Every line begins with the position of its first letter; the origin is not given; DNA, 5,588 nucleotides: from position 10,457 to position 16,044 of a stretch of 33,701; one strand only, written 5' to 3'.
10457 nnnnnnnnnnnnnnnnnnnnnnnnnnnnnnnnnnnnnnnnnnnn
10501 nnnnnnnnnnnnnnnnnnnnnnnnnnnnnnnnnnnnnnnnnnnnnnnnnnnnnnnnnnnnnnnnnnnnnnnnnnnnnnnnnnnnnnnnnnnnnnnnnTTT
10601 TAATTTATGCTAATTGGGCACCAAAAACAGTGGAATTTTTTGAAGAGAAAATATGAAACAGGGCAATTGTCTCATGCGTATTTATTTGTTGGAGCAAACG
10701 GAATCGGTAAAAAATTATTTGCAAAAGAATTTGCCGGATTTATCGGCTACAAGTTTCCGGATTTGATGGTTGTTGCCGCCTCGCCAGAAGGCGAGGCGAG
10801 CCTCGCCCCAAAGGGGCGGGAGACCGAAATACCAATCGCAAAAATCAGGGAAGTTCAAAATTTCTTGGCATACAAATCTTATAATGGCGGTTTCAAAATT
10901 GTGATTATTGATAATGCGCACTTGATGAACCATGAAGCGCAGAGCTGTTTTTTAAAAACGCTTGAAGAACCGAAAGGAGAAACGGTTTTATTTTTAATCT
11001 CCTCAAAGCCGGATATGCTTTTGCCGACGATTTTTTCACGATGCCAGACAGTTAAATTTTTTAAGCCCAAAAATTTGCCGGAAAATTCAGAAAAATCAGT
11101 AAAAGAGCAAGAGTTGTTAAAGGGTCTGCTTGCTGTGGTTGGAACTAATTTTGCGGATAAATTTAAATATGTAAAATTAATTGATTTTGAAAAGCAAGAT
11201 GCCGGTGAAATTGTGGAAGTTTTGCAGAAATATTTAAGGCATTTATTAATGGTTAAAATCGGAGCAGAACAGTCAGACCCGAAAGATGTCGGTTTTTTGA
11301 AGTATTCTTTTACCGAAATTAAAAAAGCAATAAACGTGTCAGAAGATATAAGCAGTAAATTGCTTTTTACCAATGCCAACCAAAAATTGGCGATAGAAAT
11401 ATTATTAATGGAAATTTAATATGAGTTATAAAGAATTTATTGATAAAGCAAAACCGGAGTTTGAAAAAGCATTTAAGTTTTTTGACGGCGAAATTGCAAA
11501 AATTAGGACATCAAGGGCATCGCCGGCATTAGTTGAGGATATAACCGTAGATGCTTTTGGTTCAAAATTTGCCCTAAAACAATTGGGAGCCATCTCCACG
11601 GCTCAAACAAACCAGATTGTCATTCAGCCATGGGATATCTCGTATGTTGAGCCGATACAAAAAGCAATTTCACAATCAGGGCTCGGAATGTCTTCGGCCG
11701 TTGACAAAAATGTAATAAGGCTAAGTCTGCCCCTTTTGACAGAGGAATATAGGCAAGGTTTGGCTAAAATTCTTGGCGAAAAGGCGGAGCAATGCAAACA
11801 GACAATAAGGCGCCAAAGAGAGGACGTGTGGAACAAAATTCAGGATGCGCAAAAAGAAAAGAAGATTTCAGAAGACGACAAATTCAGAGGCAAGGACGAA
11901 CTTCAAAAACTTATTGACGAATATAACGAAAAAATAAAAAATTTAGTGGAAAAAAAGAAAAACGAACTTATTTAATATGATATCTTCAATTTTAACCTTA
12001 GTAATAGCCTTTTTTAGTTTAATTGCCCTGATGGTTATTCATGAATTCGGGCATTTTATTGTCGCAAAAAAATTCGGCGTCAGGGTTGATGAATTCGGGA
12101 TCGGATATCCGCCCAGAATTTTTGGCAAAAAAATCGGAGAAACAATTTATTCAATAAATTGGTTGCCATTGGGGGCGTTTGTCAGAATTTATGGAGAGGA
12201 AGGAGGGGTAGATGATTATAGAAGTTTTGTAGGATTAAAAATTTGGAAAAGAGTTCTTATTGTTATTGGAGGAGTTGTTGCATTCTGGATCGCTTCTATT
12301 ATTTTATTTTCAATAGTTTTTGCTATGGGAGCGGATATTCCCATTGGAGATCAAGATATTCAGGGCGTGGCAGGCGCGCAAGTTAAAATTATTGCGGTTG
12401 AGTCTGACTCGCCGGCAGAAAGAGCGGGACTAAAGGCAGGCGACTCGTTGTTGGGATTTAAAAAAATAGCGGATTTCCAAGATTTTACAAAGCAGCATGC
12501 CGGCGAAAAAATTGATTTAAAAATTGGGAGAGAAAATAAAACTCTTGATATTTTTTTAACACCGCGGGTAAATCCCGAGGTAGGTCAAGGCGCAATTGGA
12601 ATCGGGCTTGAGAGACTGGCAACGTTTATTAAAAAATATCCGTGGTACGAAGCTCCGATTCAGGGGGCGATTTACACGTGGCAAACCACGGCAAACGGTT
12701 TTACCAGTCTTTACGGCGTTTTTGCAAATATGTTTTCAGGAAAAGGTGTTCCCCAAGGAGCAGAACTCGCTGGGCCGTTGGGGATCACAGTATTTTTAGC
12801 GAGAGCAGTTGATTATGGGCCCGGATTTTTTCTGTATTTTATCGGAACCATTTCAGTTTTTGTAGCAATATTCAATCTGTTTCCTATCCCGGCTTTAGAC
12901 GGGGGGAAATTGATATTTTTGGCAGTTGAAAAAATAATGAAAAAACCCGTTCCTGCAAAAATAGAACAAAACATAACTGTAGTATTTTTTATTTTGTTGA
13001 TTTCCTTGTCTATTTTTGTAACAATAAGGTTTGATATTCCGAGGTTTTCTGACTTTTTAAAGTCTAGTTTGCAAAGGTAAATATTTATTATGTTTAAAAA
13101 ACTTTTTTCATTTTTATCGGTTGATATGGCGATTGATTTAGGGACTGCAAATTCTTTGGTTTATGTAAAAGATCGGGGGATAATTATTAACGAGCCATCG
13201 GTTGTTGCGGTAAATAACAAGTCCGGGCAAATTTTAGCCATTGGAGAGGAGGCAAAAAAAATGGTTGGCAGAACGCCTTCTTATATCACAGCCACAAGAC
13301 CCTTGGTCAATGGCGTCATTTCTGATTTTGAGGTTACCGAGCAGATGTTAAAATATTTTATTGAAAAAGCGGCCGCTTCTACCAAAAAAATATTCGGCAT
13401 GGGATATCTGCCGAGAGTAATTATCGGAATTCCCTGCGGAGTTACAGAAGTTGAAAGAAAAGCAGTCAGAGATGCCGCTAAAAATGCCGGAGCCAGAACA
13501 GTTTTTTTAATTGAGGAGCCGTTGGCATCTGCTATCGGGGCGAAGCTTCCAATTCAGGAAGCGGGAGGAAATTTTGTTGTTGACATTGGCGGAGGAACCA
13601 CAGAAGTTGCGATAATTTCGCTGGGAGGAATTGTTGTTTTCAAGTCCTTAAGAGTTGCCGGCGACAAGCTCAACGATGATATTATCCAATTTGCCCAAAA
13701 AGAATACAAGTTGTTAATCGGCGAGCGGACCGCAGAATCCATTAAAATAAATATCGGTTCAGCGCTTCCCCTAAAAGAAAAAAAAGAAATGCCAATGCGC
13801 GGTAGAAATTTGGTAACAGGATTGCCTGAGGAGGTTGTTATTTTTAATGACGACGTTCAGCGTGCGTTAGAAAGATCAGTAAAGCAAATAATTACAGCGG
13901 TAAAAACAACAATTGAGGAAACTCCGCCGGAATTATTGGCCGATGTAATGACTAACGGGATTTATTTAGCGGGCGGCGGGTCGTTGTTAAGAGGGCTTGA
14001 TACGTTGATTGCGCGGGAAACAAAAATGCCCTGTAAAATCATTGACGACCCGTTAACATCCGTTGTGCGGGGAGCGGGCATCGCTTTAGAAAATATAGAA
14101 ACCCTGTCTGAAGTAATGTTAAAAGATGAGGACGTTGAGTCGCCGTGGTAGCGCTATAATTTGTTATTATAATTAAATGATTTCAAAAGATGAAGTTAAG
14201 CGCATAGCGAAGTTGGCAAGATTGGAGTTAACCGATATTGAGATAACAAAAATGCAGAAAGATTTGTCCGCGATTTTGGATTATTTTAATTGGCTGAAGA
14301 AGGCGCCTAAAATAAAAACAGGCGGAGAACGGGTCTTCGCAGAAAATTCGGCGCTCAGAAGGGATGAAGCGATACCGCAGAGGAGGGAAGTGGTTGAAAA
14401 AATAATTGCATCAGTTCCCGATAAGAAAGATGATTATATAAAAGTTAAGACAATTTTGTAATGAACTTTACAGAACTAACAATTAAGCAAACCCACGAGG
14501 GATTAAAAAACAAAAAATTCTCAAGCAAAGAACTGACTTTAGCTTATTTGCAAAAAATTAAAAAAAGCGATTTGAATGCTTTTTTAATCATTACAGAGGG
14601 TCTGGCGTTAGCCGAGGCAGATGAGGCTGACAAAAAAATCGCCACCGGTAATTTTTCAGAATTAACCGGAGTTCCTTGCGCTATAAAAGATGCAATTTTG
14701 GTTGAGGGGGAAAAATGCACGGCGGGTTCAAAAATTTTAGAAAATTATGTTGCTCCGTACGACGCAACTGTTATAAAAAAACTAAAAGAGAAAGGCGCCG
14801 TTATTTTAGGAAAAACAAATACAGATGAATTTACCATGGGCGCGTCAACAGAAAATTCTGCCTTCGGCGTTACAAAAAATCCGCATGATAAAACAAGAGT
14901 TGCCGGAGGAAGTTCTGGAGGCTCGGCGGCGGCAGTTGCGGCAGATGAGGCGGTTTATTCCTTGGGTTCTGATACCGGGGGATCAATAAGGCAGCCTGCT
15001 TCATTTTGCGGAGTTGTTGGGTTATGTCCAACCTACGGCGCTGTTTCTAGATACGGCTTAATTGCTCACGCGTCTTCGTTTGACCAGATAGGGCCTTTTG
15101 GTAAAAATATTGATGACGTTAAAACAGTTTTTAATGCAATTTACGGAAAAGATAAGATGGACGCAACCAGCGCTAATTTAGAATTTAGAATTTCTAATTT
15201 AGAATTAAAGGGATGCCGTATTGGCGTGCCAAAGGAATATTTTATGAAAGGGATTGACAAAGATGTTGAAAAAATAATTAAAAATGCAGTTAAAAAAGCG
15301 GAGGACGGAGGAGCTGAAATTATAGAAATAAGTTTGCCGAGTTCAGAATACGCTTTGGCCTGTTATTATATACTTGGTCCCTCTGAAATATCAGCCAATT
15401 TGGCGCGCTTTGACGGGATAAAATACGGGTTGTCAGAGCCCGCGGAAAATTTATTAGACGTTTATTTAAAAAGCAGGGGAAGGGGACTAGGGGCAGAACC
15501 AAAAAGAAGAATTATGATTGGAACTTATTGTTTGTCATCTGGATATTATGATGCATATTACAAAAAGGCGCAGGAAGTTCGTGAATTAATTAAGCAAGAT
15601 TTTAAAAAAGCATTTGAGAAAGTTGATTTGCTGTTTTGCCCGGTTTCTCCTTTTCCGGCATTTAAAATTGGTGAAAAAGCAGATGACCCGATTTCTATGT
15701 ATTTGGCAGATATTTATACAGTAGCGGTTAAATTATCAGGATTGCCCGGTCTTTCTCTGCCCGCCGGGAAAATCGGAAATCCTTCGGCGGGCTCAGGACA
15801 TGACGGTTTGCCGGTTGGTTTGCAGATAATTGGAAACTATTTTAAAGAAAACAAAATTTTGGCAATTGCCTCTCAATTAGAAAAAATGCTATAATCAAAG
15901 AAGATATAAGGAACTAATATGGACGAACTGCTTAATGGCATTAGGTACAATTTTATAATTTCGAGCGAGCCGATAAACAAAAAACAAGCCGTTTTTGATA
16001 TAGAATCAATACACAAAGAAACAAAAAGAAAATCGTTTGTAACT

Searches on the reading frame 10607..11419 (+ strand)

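Call 69: search_protein_families(library=pfam, proteins=[window:10607-11419:+], max_evalue=0.0001)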
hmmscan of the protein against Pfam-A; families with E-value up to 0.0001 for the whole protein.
window:10607-11419:+ (270 aa): 2 families
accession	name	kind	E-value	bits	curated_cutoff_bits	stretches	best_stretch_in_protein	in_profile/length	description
PF13177.12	DNA_pol3_delta2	-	5e-35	121.3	27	2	49-152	67-158/161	DNA polymerase III, delta subunit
PF00004.35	AAA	-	1.6e-05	25.8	21.2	1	26-152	2-129/131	ATPase family associated with various cellular activities (AAA)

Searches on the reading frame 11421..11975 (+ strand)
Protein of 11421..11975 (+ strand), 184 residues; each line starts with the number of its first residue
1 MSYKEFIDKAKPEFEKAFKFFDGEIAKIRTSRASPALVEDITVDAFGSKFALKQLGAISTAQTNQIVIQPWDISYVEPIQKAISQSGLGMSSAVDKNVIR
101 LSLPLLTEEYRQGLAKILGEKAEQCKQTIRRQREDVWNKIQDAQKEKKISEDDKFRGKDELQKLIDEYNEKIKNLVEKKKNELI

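Call 69: search_protein_families(library=pfam, proteins=[window:11421-11975:+], max_evalue=0.0001)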
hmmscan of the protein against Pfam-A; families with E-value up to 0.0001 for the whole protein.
window:11421-11975:+ (184 aa): 1 family
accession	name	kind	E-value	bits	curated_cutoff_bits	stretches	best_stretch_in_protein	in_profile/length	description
PF01765.24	RRF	-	1.5e-49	168.4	29.7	1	23-183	3-163/164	Ribosome recycling factor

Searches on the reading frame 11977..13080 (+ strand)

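Call 69: search_protein_families(library=pfam, proteins=[window:11977-13080:+], max_evalue=0.0001)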
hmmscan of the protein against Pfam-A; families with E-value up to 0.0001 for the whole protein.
window:11977-13080:+ (367 aa): 3 families
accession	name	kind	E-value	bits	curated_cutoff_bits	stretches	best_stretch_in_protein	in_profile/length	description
PF02163.28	Peptidase_M50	-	1.3e-48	165.7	27.2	1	12-343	3-220/221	Peptidase family M50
PF17820.7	PDZ_6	-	1.3e-05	25.3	27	0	139-182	3-51/54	PDZ domain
PF13180.12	PDZ_2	-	9.7e-05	23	27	0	135-192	13-76/80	PDZ domain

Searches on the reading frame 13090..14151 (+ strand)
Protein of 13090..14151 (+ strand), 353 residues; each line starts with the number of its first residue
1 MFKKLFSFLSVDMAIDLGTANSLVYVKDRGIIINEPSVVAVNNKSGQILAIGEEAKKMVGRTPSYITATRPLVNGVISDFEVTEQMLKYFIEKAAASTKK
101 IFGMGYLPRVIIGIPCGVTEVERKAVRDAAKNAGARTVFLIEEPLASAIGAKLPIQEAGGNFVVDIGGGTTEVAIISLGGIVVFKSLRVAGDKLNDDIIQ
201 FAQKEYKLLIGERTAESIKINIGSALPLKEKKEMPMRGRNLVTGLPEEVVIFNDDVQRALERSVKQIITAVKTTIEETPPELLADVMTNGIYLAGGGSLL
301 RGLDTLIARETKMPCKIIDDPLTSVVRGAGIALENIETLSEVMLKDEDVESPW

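Call 69: search_protein_families(library=pfam, proteins=[window:13090-14151:+], max_evalue=0.0001)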
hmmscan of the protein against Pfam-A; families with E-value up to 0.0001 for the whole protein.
window:13090-14151:+ (353 aa): 6 families
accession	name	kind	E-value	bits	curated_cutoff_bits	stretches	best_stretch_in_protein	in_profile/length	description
PF06723.19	MreB_Mbl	-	1.1e-135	452.2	27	1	11-340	2-326/327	MreB/Mbl protein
PF14450.12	FtsA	-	3.6e-12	47.2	31.8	1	163-319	2-111/127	Cell division protein FtsA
PF00012.26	HSP70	-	8.1e-11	41.3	20.6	1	84-192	111-218/599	Hsp70 protein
PF00022.25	Actin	-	1.4e-07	30.9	27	0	36-204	31-189/410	Actin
PF25216.1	Volactin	-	2.1e-05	24.6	35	0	39-332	49-320/321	Volactin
PF11104.14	PilM_2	-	2.2e-05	24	27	0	289-319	276-306/340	Type IV pilus assembly protein PilM;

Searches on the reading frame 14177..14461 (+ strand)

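Call 69: search_protein_families(library=pfam, proteins=[window:14177-14461:+], max_evalue=0.0001)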
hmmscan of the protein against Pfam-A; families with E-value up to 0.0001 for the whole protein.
window:14177-14461:+ (94 aa): 1 family
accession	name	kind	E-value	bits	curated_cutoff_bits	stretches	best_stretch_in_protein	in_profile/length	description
PF02686.20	GatC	-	1.9e-09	38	23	1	18-90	1-66/66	Glu-tRNAGln amidotransferase C subunit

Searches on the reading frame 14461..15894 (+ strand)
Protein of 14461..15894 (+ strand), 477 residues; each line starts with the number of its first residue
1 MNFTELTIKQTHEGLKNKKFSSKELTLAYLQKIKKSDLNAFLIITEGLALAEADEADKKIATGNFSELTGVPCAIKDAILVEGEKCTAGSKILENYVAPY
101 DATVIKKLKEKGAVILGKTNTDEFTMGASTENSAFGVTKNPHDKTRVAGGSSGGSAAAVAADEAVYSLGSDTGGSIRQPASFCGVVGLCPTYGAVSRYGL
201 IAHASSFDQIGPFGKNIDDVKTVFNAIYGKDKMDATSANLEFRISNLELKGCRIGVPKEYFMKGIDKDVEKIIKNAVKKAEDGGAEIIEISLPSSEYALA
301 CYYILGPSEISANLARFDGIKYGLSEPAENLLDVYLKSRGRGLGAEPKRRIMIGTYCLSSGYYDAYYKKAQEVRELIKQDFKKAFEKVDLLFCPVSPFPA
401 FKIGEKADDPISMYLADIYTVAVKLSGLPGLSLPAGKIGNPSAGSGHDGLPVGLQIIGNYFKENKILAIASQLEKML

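Call 69: search_protein_families(library=pfam, proteins=[window:14461-15894:+], max_evalue=0.0001)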
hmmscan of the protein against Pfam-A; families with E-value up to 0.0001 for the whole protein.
window:14461-15894:+ (477 aa): 1 family
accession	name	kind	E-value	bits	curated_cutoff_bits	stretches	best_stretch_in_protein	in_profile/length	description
PF01425.27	Amidase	-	1.4e-142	476.4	27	1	24-467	1-445/445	Amidase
